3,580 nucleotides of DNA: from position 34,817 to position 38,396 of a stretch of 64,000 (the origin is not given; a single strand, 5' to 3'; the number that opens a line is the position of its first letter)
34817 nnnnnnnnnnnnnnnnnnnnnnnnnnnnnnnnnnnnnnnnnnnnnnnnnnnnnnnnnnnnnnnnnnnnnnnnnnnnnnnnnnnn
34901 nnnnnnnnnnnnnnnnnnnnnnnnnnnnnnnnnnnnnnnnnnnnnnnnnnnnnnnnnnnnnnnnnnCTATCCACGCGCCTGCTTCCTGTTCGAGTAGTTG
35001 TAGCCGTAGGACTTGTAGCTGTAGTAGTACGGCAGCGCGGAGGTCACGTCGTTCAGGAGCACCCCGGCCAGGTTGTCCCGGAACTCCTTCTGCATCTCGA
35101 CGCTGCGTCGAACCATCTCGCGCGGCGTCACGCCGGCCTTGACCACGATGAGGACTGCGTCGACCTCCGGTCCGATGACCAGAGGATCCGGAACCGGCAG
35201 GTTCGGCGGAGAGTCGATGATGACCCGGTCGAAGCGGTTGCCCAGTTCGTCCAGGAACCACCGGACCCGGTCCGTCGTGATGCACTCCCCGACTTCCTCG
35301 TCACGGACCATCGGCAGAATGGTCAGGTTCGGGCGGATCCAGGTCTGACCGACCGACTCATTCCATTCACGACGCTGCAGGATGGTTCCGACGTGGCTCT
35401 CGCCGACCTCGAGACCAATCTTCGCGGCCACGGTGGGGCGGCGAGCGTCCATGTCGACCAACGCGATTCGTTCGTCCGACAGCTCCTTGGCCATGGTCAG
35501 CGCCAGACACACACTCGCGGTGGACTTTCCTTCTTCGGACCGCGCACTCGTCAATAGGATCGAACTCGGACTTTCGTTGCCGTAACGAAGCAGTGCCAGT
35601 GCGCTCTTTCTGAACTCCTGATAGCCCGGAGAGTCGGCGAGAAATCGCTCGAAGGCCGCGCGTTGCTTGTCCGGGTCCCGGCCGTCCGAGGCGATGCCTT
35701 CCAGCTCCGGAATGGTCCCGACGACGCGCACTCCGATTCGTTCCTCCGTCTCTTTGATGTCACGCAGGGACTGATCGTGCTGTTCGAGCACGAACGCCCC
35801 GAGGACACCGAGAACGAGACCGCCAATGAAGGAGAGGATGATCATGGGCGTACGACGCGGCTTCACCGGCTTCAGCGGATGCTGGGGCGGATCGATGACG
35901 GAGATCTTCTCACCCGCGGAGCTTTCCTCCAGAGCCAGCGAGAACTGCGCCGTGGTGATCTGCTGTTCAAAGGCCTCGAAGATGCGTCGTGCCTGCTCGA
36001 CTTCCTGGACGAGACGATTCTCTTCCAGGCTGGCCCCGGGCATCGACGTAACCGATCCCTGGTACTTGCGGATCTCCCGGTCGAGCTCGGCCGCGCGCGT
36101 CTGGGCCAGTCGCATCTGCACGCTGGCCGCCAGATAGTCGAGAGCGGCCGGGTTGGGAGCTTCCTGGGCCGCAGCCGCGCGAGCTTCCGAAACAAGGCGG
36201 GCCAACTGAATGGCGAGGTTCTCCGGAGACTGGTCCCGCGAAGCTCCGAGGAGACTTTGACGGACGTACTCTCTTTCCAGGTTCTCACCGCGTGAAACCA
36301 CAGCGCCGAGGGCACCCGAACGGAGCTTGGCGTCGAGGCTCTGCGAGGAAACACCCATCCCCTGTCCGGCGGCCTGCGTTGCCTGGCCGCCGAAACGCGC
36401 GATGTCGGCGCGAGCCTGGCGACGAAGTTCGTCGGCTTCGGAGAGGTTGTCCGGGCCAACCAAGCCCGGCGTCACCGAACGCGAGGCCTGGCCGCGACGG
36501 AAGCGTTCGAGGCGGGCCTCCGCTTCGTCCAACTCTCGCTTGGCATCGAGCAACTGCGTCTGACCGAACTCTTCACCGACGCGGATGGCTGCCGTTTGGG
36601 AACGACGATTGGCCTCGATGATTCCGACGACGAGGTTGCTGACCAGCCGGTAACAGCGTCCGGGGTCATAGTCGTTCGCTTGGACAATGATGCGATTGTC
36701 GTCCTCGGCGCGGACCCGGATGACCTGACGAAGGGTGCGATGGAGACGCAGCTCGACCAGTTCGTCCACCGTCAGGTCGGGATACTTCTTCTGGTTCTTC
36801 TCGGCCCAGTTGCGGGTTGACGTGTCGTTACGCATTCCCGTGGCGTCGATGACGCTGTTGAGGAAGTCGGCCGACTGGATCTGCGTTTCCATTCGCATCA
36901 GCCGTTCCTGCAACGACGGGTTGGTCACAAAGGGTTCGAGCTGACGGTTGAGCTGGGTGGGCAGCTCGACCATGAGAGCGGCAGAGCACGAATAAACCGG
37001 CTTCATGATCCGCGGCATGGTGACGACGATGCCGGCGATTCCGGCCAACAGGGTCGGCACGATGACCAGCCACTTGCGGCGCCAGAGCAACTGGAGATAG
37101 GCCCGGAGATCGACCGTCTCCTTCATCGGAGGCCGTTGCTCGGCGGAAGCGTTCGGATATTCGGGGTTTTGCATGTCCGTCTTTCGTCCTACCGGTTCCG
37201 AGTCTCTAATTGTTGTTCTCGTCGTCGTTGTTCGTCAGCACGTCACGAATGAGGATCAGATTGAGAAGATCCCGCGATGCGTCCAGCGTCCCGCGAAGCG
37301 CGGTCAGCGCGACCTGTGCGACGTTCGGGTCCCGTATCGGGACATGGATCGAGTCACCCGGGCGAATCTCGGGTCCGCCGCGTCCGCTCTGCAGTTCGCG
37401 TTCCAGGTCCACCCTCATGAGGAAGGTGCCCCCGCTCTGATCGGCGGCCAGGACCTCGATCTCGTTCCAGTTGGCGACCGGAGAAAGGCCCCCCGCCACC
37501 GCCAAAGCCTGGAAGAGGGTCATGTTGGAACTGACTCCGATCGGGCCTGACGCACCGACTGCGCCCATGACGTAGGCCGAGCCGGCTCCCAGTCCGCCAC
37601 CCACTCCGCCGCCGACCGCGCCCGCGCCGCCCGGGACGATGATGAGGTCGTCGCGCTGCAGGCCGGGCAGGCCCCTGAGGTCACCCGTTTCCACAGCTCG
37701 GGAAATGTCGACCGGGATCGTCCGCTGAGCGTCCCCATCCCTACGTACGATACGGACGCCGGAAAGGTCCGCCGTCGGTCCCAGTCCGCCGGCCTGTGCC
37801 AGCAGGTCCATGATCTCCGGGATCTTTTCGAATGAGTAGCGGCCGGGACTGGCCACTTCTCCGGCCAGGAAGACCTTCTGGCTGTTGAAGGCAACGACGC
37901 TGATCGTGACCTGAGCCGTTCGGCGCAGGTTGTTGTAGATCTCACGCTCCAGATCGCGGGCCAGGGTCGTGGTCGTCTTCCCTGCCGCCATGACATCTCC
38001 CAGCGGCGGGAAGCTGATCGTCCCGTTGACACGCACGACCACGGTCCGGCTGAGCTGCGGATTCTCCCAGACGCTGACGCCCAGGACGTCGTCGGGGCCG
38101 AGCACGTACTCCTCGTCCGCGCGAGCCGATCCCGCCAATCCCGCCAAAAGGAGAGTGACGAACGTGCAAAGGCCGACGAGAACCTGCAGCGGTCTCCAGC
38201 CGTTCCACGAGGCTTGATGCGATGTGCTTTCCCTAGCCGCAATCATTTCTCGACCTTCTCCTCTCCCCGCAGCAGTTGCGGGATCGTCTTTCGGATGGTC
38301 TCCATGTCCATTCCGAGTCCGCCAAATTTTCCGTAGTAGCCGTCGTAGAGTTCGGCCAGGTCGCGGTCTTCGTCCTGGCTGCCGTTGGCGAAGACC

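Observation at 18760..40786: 22-kb exosortase/EPS supra-operon that ends in surface proteins anchored by non-PEP-CTERM means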

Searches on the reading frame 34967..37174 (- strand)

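Call 4: search_protein_families(library=ncbifam, proteins=[window:34967-37174:-], max_evalue=0.01)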
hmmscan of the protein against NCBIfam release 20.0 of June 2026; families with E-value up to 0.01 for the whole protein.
window:34967-37174:- (735 aa): 13 families
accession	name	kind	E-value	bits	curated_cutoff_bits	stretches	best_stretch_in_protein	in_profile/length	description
TIGR03007.1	pepcterm_ChnLen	equivalog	8.3e-36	123.2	278.85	1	22-500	2-472/498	XrtA system polysaccharide chain length determinant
NF007350.0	PRK09841.1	equivalog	6.9e-32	110.4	1248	2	538-730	533-725/726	tyrosine-protein kinase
TIGR03018.1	pepcterm_TyrKin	hypoth_equivalog_domain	3.9e-25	88.4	230.65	1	520-708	14-207/207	XrtA-associated tyrosine autokinase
NF008568.0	PRK11519.1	equivalog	4.3e-25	88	1068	1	362-729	349-717/720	tyrosine-protein kinase Wzc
TIGR01005.1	eps_transp_fam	subfamily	4e-24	84.8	411.7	1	203-724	198-732/754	exopolysaccharide transport protein family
TIGR01007.1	eps_fam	subfamily_domain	2e-21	76.5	108.05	1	534-724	15-204/204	polysaccharide biosynthesis tyrosine autokinase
TIGR03017.1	EpsF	equivalog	1.2e-15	57.2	422.75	1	23-488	3-443/444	chain length determinant protein EpsF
TIGR01006.1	polys_exp_MPA1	subfamily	5.4e-12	45.6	296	2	423-492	156-225/226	CspC family polysaccharide chain length determinant protein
TIGR03029.1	EpsG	equivalog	2e-06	27.2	313.8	1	525-698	92-260/274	chain length determinant protein tyrosine kinase EpsG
TIGR01968.1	minD_bact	equivalog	2.9e-06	26.8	212.9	1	539-660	4-124/261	septum site-determining protein MinD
NF041864.1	EpsV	equivalog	0.00022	19.9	800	1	405-464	398-457/484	PCP family exopolysaccharide biosynthesis protein EpsV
NF041546.1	ParA_partition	equivalog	0.00058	19.5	180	0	549-578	12-39/203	ParA family partition ATPase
NF041136.1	MrpORP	equivalog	0.00094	18.6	450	1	538-707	7-175/365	iron-sulfur cluster carrier protein MrpORP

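Call 8: search_protein_families(library=pfam, proteins=[window:34967-37174:-], max_evalue=0.01)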
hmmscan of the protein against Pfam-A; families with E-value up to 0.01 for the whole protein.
window:34967-37174:- (735 aa): 6 families
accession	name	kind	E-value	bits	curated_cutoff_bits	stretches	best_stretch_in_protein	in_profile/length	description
PF02706.20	Wzz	-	2.8e-10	40.8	25.5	1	19-110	1-89/91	Chain length determinant protein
PF13807.11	GNVR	-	1.8e-07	31.4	27.7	1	387-462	8-79/82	G-rich domain on putative tyrosine kinase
PF01656.29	CbiA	-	3.5e-06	27.4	25.4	1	539-712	1-85/125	CobQ/CobB/MinD/ParA nucleotide binding domain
PF13614.12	AAA_31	-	3.3e-05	24.3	27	1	549-679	14-148/177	AAA domain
PF10609.15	ParA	-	0.00088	19.2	27.1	0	539-708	6-173/246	NUBPL iron-transfer P-loop NTPase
PF09140.17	MipZ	-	0.0064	16.3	20.7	0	540-657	4-109/262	ATPase MipZ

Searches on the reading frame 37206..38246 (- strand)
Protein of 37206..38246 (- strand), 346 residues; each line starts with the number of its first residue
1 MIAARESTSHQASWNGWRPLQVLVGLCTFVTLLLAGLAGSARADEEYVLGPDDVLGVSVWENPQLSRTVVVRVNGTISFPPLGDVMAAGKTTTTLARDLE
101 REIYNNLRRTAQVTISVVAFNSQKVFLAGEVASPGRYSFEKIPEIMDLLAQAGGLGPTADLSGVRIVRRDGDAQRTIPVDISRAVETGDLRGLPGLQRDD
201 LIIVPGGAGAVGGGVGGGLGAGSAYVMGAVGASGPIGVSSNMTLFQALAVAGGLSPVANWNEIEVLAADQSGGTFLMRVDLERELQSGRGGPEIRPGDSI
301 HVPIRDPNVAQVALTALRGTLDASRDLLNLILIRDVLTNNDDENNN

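Call 4: search_protein_families(library=ncbifam, proteins=[window:37206-38246:-], max_evalue=0.01)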
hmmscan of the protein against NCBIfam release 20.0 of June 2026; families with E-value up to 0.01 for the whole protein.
window:37206-38246:- (346 aa): 4 families
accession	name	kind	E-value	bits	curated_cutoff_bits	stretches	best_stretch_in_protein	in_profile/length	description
TIGR03027.2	pepcterm_export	equivalog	4.4e-38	130.6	180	2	46-205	2-165/169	XrtA/PEP-CTERM system exopolysaccharide export protein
TIGR03028.1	EpsE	equivalog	1.7e-28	99.5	262.65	1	46-285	1-226/239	polysaccharide export protein EpsE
NF011658.0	PRK15078.1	subfamily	2.3e-26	92.5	333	2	45-205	83-250/380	polysaccharide export protein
NF041843.1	EpsY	equivalog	4e-22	78.5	320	2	41-178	47-180/211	exopolysaccharide export protein EpsY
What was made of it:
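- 37206..38246 (-): G2: Wza-like outer-membrane polysaccharide export protein (346 aa); ATGA overlap with G1. Best NCBIfam hit is TIGR03027 (XrtA/PEP-CTERM export protein), 130.6 bits against a cut-off of 180 (call 4).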

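Call 8: search_protein_families(library=pfam, proteins=[window:37206-38246:-], max_evalue=0.01)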
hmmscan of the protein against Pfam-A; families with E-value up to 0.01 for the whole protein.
window:37206-38246:- (346 aa): 3 families
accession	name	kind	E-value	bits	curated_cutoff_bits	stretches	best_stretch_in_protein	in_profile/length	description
PF02563.21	Poly_export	-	1.4e-21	76.9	28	1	43-117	3-76/77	Polysaccharide biosynthesis/export protein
PF22461.2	SLBB_2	-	2.2e-16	60.1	27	2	123-204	1-79/79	SLBB domain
PF10531.15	SLBB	-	3.3e-14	52.9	27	2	124-172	1-50/55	SLBB domain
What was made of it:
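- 37206..38246 (-): PF02563 plus two SLBB domains (call 8).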
